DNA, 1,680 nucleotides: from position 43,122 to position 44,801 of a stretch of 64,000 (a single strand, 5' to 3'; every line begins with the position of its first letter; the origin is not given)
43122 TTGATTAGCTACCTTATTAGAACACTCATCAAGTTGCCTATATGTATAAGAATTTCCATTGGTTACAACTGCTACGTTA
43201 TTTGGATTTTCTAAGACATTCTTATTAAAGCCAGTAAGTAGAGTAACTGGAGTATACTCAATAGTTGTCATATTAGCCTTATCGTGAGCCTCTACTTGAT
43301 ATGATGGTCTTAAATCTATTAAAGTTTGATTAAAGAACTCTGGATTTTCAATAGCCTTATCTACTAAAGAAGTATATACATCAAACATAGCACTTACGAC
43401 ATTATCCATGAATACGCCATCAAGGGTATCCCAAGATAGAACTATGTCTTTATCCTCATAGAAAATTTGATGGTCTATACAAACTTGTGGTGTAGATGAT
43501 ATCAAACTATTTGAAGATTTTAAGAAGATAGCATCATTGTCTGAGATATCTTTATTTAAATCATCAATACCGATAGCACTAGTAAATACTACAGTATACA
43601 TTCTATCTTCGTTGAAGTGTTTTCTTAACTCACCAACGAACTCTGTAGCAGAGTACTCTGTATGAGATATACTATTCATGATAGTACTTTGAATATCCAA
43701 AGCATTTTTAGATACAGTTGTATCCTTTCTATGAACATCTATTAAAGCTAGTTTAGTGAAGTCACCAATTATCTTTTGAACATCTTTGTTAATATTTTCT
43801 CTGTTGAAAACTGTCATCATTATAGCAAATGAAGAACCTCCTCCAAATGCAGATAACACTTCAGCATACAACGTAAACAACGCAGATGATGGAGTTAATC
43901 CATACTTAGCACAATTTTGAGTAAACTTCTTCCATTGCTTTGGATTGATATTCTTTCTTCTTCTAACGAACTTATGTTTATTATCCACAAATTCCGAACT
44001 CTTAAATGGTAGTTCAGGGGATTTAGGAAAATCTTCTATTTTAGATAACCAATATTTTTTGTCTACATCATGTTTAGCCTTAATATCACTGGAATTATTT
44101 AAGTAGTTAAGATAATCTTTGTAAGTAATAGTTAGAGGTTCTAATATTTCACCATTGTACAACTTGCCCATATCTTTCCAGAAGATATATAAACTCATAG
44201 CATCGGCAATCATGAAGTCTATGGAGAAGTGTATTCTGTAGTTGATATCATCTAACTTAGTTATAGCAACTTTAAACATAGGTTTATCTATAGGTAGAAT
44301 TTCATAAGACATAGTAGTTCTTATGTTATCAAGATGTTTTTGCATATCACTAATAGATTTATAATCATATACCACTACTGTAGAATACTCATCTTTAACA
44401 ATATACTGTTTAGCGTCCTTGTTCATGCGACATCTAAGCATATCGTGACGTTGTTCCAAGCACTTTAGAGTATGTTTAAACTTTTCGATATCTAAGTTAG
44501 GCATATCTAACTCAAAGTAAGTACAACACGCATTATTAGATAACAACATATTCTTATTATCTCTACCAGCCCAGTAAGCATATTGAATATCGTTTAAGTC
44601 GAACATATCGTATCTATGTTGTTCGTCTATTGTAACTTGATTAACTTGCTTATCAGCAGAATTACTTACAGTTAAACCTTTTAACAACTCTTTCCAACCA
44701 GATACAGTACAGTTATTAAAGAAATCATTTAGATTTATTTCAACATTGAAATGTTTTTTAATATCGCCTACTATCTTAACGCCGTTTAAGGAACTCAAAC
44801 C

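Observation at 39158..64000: Approximately 25-kb fatty-acyl/PKS/NRPS thiazoline cluster with three embedded transport systems, in a low-GC cellulosomal Firmicute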

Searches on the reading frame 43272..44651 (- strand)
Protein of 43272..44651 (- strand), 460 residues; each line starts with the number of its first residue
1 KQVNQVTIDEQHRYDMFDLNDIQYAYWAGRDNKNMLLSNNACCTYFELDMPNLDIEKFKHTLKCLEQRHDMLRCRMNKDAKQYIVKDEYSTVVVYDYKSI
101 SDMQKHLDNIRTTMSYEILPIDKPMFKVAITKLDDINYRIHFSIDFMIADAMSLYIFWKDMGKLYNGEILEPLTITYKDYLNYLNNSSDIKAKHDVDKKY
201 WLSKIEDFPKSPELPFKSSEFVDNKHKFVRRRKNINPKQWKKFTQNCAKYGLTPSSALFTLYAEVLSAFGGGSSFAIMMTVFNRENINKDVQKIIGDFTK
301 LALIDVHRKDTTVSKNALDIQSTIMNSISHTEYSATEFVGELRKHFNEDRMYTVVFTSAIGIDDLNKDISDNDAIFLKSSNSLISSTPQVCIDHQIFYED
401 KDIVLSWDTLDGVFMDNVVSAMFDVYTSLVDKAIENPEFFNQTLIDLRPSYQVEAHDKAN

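Call 52: search_solved_structures(query=window:43272-44651:-, max_evalue=0.00001, show_alignments=1)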
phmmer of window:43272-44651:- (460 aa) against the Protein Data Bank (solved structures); distinct sequences matched with E-value up to 0.00001: 11.
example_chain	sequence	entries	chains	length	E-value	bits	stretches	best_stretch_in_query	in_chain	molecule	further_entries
7ry6_A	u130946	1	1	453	4.8e-53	183.8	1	16-446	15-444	HMWP2 nonribosomal peptide synthetase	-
5t7z_A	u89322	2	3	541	1.3e-51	179.1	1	12-437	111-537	EpoB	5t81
5t3e_A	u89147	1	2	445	3.1e-46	161.3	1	16-438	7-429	Bacillamide synthetase heterocyclization domain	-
7jtj_A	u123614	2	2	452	3.3e-46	161.2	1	11-436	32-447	Irp2 protein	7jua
7ly7_A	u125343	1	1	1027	2.4e-45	158.4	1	15-438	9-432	BmdB, Bacillamide NRPS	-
7ly4_E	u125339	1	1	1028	2.4e-45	158.4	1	15-438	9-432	BmdB, bacillamide NRPS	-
7emy_A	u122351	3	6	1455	6.1e-41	143.9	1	11-433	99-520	Dihydroaeruginoic acid synthetase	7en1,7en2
6lta_A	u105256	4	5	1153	1.4e-36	129.5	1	17-434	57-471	Nonribosomal peptide synthetase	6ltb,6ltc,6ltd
2jgp_A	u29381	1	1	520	6.6e-10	41.6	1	114-358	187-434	TYROCIDINE SYNTHETASE 3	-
6mfx_A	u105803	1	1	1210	6.6e-06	28.4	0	47-325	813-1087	Linear gramicidin synthase subunit A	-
6mfw_A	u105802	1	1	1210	7e-06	28.3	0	48-325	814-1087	Linear gramicidin synthase subunit A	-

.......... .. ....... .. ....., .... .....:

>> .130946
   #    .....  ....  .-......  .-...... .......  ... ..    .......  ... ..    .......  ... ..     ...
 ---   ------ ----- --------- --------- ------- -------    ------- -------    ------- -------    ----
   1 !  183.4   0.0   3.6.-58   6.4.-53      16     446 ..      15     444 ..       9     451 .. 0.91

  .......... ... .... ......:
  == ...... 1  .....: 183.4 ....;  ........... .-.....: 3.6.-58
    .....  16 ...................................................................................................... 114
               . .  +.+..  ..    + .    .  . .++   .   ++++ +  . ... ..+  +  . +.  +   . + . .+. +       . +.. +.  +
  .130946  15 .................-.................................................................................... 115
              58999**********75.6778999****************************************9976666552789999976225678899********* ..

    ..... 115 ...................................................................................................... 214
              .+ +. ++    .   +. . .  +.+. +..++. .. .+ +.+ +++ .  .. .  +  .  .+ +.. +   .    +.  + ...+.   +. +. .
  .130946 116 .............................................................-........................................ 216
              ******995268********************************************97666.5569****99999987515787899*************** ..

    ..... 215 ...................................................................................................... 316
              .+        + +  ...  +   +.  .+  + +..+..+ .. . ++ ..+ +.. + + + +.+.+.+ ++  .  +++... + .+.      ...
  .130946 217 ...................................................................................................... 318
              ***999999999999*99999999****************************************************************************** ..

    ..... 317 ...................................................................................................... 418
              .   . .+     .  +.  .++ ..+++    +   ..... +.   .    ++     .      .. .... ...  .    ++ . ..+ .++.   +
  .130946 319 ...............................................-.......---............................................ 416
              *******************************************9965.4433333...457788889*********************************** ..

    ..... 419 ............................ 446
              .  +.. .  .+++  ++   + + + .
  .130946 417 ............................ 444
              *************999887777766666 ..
